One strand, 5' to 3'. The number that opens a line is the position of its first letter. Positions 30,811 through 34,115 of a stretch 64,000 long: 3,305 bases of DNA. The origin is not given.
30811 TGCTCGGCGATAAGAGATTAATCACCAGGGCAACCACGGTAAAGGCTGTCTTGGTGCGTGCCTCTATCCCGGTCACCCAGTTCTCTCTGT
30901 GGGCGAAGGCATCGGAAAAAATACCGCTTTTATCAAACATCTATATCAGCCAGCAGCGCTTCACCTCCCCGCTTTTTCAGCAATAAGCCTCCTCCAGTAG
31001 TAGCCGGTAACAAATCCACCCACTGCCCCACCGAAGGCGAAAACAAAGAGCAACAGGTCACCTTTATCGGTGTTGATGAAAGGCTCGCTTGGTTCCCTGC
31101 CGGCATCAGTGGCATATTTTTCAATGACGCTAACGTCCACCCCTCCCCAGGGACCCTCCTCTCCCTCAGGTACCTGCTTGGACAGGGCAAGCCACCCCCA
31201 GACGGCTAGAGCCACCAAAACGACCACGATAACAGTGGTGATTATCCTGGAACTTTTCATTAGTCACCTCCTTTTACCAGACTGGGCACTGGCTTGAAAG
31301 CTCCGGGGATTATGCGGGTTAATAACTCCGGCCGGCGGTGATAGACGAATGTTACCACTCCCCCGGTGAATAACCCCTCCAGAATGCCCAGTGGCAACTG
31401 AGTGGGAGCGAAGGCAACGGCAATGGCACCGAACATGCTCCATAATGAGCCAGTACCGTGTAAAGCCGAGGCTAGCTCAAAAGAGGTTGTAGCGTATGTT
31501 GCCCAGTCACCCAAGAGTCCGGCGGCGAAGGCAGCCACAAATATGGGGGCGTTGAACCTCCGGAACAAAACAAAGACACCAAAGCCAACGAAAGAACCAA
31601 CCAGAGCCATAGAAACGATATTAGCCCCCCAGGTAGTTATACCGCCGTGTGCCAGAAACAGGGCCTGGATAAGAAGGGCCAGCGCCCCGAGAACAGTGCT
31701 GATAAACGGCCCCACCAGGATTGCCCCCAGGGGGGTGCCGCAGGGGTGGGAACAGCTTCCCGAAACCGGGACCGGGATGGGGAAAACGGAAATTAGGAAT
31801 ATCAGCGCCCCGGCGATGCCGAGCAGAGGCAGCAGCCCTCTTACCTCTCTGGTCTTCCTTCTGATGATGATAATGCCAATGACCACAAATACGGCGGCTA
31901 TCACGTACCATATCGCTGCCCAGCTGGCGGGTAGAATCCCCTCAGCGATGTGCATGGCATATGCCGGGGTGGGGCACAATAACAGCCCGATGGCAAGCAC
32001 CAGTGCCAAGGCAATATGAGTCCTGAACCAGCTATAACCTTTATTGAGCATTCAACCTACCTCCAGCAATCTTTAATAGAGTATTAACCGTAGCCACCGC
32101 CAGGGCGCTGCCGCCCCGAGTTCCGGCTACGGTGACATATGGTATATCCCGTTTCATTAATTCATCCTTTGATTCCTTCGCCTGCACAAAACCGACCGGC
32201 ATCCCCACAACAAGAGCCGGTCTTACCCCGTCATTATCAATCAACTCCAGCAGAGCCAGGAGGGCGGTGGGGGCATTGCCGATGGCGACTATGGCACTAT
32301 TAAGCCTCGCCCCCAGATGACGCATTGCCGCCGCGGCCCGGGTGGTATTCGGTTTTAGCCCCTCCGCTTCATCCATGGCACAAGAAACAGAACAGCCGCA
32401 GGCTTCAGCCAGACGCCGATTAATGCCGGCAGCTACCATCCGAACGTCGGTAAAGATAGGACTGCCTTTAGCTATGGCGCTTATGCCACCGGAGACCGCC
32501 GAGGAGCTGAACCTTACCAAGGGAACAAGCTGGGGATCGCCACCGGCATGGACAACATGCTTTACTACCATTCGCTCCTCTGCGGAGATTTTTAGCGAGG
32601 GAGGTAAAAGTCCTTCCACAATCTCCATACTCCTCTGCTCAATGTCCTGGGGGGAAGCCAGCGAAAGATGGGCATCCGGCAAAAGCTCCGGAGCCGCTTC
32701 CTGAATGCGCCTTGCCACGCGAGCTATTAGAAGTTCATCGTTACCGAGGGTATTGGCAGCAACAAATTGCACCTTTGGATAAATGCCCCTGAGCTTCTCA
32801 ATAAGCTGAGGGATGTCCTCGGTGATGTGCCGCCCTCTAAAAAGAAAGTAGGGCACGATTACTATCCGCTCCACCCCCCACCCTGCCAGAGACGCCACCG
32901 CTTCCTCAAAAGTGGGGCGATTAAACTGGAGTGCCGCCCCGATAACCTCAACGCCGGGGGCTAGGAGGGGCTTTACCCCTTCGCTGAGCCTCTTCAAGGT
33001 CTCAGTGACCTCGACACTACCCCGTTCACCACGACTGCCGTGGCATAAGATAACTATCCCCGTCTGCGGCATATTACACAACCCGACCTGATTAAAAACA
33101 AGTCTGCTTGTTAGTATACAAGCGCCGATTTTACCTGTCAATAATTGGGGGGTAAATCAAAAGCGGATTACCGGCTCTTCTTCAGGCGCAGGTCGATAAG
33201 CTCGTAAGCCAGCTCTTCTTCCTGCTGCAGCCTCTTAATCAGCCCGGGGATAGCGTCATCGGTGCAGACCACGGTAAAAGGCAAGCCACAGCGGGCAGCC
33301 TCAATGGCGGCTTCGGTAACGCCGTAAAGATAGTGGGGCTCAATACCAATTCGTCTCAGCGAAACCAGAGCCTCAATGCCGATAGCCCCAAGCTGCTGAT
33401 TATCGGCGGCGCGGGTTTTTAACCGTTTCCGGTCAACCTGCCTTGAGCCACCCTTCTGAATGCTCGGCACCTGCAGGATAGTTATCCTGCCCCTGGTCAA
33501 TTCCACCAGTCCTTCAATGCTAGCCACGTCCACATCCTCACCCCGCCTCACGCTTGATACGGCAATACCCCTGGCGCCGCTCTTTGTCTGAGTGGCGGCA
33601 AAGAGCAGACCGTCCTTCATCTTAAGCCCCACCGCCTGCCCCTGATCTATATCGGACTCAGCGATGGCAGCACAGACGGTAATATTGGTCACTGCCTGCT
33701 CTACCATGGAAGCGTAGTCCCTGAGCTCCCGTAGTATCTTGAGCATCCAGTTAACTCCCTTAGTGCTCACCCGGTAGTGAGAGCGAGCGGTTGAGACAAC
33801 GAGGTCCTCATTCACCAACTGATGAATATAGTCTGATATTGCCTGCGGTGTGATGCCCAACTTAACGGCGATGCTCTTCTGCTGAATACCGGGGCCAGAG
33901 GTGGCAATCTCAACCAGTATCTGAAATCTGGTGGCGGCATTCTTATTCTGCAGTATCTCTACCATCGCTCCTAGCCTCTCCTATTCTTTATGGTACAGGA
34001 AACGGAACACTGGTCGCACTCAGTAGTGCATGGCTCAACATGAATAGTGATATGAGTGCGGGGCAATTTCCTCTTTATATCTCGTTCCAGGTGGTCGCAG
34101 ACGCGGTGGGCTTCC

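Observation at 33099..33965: Possible cobalt feed-forward circuit: a riboswitch-controlled regulator sits directly upstream of a cbi operon that has no B12 riboswitch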

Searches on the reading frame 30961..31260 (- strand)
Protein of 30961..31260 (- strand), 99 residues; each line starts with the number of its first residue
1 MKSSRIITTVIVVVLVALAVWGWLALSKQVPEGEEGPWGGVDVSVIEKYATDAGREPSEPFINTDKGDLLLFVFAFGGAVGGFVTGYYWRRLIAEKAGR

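Call 6: search_protein_families(library=pfam, proteins=[window:30961-31260:-])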
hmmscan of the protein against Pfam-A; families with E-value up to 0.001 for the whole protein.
window:30961-31260:- (99 aa): 0 families

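Call 8: search_protein_families(library=ncbifam, proteins=[window:30961-31260:-])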
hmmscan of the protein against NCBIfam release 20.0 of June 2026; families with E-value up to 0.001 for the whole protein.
window:30961-31260:- (99 aa): 1 family
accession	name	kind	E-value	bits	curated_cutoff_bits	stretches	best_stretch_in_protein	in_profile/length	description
NF002780.0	PRK02898.1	equivalog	0.0003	20.6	84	1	6-89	4-87/104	energy-coupling factor ABC transporter substrate-binding protein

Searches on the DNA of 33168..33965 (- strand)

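Call 46: search_rna_families(sources=[L004, L006, L007, L008, L009, L010, L013, L014, L018, L020], threshold=gathering)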
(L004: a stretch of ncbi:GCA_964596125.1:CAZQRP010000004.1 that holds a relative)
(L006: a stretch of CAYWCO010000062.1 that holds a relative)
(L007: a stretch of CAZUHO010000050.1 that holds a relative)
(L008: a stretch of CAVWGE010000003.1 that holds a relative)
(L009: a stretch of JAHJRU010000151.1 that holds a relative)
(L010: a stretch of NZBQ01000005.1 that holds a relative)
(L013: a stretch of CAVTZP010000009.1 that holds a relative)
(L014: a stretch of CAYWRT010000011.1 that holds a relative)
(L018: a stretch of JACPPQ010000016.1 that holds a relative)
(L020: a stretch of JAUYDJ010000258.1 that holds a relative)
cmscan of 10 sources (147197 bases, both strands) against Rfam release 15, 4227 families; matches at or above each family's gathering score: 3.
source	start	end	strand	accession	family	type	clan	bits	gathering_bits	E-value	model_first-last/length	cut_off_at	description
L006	3301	3385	-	RF03169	c-di-GMP-II-GAG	Cis-reg; riboswitch;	CL00127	50.5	40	1.2e-06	1-86/86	no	c-di-GMP-II-GAG riboswitch aptamer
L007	1516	1600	-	RF03169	c-di-GMP-II-GAG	Cis-reg; riboswitch;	CL00127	49.5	40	2.3e-06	1-86/86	no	c-di-GMP-II-GAG riboswitch aptamer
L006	657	731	+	RF02683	NiCo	Cis-reg; riboswitch;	CL00122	38.7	37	8.6e-05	1-96/96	no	NiCo (Nickel/Cobalt) riboswitch aptamer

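Call 60: search_rna_families(source=L013, start=8200, end=11200, threshold=evalue, max_evalue=1)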
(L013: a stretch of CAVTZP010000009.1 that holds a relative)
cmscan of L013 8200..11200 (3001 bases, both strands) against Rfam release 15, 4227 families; matches with E-value up to 1: 1.
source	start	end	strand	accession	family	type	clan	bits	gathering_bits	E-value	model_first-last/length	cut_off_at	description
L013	8941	9013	+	RF02683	NiCo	Cis-reg; riboswitch;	CL00122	35.5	37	1.4e-05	1-96/96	no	NiCo (Nickel/Cobalt) riboswitch aptamer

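Call 99: search_rna_families(sources=[L029, L030, L032, L034, L035, L036, L011, L022, L023, L046, L060, L065, L067, L068], threshold=gathering)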
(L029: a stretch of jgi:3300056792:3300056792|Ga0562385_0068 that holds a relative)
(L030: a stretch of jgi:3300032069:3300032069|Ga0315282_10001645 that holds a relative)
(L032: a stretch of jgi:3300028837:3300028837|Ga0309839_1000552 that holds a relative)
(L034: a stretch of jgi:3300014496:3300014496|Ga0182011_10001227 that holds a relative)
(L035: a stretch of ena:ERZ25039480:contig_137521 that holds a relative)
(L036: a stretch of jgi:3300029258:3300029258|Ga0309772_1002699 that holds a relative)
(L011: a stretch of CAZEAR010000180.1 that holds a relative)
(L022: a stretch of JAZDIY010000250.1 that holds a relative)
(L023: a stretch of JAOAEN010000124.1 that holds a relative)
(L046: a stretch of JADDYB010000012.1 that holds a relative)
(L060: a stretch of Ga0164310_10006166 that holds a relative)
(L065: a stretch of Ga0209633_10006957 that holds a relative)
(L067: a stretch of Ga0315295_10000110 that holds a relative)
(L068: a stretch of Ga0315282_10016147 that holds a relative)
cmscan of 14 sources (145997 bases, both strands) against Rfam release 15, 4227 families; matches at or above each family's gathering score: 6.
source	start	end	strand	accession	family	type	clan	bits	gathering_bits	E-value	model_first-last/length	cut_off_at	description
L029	8822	8895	+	RF00005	tRNA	Gene; tRNA;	CL00001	72.3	29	1.6e-13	1-71/71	no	tRNA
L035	9976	10049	+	RF00005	tRNA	Gene; tRNA;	CL00001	71.7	29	2.5e-13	1-71/71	no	tRNA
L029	8735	8808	+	RF00005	tRNA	Gene; tRNA;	CL00001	69.2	29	1.2e-12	1-71/71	no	tRNA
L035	9895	9968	+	RF00005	tRNA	Gene; tRNA;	CL00001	68.8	29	1.5e-12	1-71/71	no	tRNA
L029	8637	8719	+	RF00005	tRNA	Gene; tRNA;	CL00001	52.5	29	4.8e-08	1-71/71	no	tRNA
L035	9797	9880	+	RF00005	tRNA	Gene; tRNA;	CL00001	52.1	29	6.1e-08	1-71/71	no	tRNA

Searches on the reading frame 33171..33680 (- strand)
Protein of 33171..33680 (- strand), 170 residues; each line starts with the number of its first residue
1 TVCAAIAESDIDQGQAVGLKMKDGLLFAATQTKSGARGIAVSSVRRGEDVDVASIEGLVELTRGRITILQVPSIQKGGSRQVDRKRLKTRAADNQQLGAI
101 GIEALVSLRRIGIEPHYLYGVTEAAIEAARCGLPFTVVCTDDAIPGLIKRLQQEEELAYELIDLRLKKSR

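Call 47: predict_structure(alignment_id=A2)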
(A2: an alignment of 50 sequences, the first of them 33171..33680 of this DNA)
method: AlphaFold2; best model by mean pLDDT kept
length: 170 residues; sequences in the alignment: 50
mean_pLDDT: 89.3   pTM: 0.65
mean pLDDT of the five models: 89.3, 88.5, 83.1, 77.5, 75.5
residues with pLDDT >= 90: 115; 70-90: 43; 50-70: 11; < 50: 1
segments of 3 or more residues with pLDDT < 50: none
pLDDT, mean of each block of 10 residues (from residue 1): 86 92 83 81 94 79 83 94 95 89 97 95 92 92 95 88 81
secondary structure, 60 per line:
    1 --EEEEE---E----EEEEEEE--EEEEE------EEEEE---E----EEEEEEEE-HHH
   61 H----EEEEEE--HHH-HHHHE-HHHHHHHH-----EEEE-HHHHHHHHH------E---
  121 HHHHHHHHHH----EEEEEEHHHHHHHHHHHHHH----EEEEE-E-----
elements in order: E3-7 E16-22 E25-29 E36-40 E49-56 H58-61 E66-71 H78-81 H84-91 E97-100 H102-110 H121-130 E135-140 H141-154 E159-163

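Call 49: fold_search(model_id=the predicted structure, library=pdb)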
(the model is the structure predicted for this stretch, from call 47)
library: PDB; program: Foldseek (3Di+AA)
matches with E <= 10: 863; with E <= 0.001: 0
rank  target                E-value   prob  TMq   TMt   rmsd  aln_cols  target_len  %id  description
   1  8qsy_JI               1.3e-02  1.00  0.26  0.31   2.7        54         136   20  Portal capsid interface of full Haloferax tailed virus 1. (released 2024-10-23)
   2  8qsy_JJ               1.3e-02  1.00  0.23  0.30   3.2        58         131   22  Portal capsid interface of full Haloferax tailed virus 1. (released 2024-10-23)
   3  6qvk_1e               1.4e-02  1.00  0.22  0.14   3.2        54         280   26  The cryo-EM structure of bacteriophage phi29 prohead (released 2019-06-12)
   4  8qsy_LJ               2.1e-02  1.00  0.25  0.32   2.7        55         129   16  Portal capsid interface of full Haloferax tailed virus 1. (released 2024-10-23)
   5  6qyy_A                2.7e-02  1.00  0.24  0.33   3.0        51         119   27  The crystal structure of head fiber gp8.5 N base in bacteriophage phi29 (released 2019-06-12)
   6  6qyy_B                3.0e-02  1.00  0.24  0.33   2.7        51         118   31  The crystal structure of head fiber gp8.5 N base in bacteriophage phi29 (released 2019-06-12)
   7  8qsy_MJ               3.8e-02  1.00  0.23  0.29   3.2        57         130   23  Portal capsid interface of full Haloferax tailed virus 1. (released 2024-10-23)
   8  6qvk_1f               4.1e-02  1.00  0.27  0.17   3.0        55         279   16  The cryo-EM structure of bacteriophage phi29 prohead (released 2019-06-12)
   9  4gt1                  4.1e-02  0.30  0.25  0.17   8.4       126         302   13  Crystal structure of a MeaB- and MMAA-like GTPase from Mycobacterium tuberculosis bound to 2'-deoxyguanosine diphosphate (released 2012-09-05)
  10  4r83_B                4.9e-02  0.38  0.32  0.16  10.4       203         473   11  Crystal structure of Sialyltransferase from Photobacterium damsela (released 2014-12-03)
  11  4r83_A                4.9e-02  0.35  0.31  0.15  10.9       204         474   12  Crystal structure of Sialyltransferase from Photobacterium damsela (released 2014-12-03)
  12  4wsi_B                5.5e-02  0.20  0.25  0.14  15.5       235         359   14  Crystal Structure of PALS1/Crb complex (released 2014-11-26)
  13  2orw_B                5.9e-02  0.77  0.33  0.33   5.5       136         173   10  Thermotoga maritima thymidine kinase 1 like enzyme in complex with TP4A (released 2007-03-27)
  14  6c6b_A                6.7e-02  0.35  0.25  0.22   8.1       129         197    9  Co-crystal structure of adenylyl-sulfate kinase from Cryptococcus neoformans bound to ADP (released 2018-02-07)
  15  2qfv_C                6.7e-02  0.11  0.18  0.09  17.6       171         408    8  Crystal structure of Saccharomyces cerevesiae mitochondrial NADP(+)-dependent isocitrate dehydrogenase in complex with (released 2008-07-01)
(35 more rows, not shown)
